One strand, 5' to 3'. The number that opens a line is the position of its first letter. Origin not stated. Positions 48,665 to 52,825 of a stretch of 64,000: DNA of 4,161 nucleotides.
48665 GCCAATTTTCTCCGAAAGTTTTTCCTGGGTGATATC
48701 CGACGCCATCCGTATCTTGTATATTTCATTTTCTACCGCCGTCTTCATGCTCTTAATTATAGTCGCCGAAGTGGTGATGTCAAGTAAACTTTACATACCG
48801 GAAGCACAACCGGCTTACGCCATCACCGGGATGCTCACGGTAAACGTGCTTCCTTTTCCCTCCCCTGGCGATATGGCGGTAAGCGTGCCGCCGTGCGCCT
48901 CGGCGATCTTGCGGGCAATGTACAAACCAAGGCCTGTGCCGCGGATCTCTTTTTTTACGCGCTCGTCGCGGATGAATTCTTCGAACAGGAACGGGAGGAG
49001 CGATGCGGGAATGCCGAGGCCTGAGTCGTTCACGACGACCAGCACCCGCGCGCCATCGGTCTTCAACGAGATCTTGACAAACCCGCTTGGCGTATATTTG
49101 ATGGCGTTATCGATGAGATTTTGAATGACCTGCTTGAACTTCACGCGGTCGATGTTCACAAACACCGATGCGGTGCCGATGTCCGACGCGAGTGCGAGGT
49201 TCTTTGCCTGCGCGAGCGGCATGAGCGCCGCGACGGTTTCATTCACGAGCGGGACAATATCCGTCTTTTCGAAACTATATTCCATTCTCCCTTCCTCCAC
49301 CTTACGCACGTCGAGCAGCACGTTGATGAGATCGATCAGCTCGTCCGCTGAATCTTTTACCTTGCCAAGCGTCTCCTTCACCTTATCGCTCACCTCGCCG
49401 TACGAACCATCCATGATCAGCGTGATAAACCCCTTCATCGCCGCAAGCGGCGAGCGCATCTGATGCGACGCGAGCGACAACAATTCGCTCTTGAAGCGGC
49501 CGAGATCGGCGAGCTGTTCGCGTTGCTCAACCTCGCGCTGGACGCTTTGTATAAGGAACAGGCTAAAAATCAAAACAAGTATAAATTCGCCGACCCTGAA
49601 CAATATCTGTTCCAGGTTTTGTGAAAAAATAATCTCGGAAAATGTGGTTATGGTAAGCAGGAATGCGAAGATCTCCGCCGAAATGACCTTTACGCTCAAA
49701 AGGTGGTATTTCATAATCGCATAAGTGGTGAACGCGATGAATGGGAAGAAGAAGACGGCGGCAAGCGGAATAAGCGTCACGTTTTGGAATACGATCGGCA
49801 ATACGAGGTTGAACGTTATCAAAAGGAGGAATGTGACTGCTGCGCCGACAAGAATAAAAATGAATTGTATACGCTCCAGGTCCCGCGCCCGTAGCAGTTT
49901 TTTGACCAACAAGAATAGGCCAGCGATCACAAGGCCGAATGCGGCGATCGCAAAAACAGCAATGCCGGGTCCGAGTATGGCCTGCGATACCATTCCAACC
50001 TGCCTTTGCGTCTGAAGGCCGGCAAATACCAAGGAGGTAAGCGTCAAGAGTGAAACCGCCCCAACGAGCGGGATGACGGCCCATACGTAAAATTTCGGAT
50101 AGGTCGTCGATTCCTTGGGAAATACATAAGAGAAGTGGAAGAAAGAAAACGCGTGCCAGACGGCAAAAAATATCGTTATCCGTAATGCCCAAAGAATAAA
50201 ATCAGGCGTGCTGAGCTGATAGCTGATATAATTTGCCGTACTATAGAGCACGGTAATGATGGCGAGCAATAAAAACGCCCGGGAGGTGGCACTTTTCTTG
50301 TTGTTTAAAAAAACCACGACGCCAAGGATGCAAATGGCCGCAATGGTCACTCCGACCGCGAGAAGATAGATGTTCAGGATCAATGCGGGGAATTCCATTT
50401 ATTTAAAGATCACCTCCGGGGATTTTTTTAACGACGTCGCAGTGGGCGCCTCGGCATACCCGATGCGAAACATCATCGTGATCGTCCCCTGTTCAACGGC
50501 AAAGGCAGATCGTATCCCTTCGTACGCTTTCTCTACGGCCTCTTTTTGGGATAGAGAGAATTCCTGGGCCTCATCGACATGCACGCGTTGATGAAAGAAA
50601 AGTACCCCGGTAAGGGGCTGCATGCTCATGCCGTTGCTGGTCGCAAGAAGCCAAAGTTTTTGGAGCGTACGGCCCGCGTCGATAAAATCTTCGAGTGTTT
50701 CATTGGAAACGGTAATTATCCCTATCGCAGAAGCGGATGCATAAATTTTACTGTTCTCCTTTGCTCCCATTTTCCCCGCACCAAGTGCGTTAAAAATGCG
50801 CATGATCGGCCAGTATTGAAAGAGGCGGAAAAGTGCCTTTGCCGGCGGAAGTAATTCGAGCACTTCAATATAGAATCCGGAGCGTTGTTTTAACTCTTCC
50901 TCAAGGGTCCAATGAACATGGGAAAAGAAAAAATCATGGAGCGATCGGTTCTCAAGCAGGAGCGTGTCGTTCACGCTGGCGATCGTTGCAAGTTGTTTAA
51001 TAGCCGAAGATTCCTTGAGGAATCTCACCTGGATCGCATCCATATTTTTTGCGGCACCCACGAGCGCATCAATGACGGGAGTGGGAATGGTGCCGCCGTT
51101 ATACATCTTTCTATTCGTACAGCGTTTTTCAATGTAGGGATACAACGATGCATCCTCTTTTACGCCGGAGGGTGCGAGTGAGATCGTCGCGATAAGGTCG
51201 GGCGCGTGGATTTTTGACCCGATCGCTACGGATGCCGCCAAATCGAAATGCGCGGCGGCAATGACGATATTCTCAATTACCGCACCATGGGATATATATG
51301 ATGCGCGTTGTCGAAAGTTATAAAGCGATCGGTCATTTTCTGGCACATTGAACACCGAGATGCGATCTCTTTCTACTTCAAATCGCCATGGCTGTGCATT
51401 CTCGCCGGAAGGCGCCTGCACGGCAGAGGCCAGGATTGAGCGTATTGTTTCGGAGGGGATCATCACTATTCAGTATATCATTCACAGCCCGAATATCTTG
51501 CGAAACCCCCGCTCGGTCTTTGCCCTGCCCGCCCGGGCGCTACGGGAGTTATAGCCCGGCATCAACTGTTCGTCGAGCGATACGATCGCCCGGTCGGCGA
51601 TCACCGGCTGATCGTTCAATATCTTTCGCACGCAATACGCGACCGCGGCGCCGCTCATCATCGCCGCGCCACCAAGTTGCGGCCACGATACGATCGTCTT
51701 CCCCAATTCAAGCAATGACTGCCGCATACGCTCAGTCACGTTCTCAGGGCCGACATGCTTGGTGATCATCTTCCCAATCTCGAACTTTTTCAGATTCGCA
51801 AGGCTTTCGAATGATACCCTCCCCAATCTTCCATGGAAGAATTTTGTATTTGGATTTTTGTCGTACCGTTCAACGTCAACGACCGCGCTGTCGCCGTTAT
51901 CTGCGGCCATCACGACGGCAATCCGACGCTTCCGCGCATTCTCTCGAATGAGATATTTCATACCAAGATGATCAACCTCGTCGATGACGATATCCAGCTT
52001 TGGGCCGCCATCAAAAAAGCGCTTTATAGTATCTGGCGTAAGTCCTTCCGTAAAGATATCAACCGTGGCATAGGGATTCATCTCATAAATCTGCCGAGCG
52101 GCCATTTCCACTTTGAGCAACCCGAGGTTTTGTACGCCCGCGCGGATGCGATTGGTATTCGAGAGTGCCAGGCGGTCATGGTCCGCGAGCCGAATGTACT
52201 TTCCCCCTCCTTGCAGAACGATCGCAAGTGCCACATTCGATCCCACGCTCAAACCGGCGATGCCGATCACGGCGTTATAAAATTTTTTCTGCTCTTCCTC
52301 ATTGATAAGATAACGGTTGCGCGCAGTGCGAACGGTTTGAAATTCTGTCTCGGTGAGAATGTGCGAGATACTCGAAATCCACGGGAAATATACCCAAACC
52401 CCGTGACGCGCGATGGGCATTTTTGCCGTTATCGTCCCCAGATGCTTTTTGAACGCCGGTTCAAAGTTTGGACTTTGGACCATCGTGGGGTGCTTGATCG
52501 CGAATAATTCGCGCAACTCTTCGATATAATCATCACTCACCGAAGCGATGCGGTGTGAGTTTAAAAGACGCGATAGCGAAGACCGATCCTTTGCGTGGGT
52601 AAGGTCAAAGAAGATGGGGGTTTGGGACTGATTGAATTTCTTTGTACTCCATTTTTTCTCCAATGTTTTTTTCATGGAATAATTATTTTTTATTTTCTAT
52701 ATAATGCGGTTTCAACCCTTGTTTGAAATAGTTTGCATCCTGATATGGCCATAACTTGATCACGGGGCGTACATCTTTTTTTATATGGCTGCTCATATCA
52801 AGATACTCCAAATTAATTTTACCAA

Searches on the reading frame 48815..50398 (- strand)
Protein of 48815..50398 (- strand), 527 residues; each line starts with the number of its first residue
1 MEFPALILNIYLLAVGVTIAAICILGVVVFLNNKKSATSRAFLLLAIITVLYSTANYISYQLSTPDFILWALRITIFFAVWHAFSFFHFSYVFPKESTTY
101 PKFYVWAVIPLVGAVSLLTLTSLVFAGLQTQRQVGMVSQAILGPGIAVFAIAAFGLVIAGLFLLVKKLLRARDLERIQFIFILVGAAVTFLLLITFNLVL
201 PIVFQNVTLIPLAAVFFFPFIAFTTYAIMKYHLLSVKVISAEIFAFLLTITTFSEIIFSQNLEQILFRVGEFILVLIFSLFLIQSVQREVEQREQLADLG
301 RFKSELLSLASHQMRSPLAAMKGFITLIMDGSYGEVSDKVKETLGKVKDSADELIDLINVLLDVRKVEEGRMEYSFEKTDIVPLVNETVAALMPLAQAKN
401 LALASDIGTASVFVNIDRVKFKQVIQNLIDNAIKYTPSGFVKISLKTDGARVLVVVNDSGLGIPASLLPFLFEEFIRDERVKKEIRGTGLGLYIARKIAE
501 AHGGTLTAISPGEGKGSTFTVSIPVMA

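Call 70: search_protein_families(library=pfam, proteins=[window:48815-50398:-], max_evalue=0.00001)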
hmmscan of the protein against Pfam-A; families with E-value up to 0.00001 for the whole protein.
window:48815-50398:- (527 aa): 3 families
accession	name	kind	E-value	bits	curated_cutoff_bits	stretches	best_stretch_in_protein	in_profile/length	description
PF02518.31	HATPase_c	-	2.1e-26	93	26.4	1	417-525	2-109/111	Histidine kinase-, DNA gyrase B-, and HSP90-like ATPase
PF16927.11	HisKA_7TM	-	2.5e-12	47.6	28.6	1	19-236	4-222/224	N-terminal 7TM region of histidine kinase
PF00512.31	HisKA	-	7.3e-11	42.4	26.9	1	303-370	2-66/66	His Kinase A (phospho-acceptor) domain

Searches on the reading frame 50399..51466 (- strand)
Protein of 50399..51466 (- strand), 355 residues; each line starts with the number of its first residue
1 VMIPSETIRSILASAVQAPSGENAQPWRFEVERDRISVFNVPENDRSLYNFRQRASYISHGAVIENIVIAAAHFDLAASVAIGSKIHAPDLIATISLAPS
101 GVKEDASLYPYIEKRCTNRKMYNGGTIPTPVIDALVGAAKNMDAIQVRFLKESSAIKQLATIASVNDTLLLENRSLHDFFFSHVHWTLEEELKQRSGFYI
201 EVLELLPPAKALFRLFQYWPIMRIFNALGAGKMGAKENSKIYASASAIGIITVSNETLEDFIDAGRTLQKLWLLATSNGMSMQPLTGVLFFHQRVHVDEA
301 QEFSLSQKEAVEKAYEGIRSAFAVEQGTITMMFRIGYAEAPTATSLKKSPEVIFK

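Call 70: search_protein_families(library=pfam, proteins=[window:50399-51466:-], max_evalue=0.00001)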
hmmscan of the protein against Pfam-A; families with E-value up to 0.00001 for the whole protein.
window:50399-51466:- (355 aa): 1 family
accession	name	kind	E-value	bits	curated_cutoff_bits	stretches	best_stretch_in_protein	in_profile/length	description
PF00881.29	Nitroreductase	-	1.7e-11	45.1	23.5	0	3-30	15-42/167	Nitroreductase family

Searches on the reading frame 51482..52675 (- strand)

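Call 70: search_protein_families(library=pfam, proteins=[window:51482-52675:-], max_evalue=0.00001)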
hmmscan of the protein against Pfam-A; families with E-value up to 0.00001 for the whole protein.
window:51482-52675:- (397 aa): 1 family
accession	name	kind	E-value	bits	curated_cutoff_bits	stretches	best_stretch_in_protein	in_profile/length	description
PF00899.27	ThiF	-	7.4e-19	68.3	28.1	1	121-259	5-143/238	ThiF family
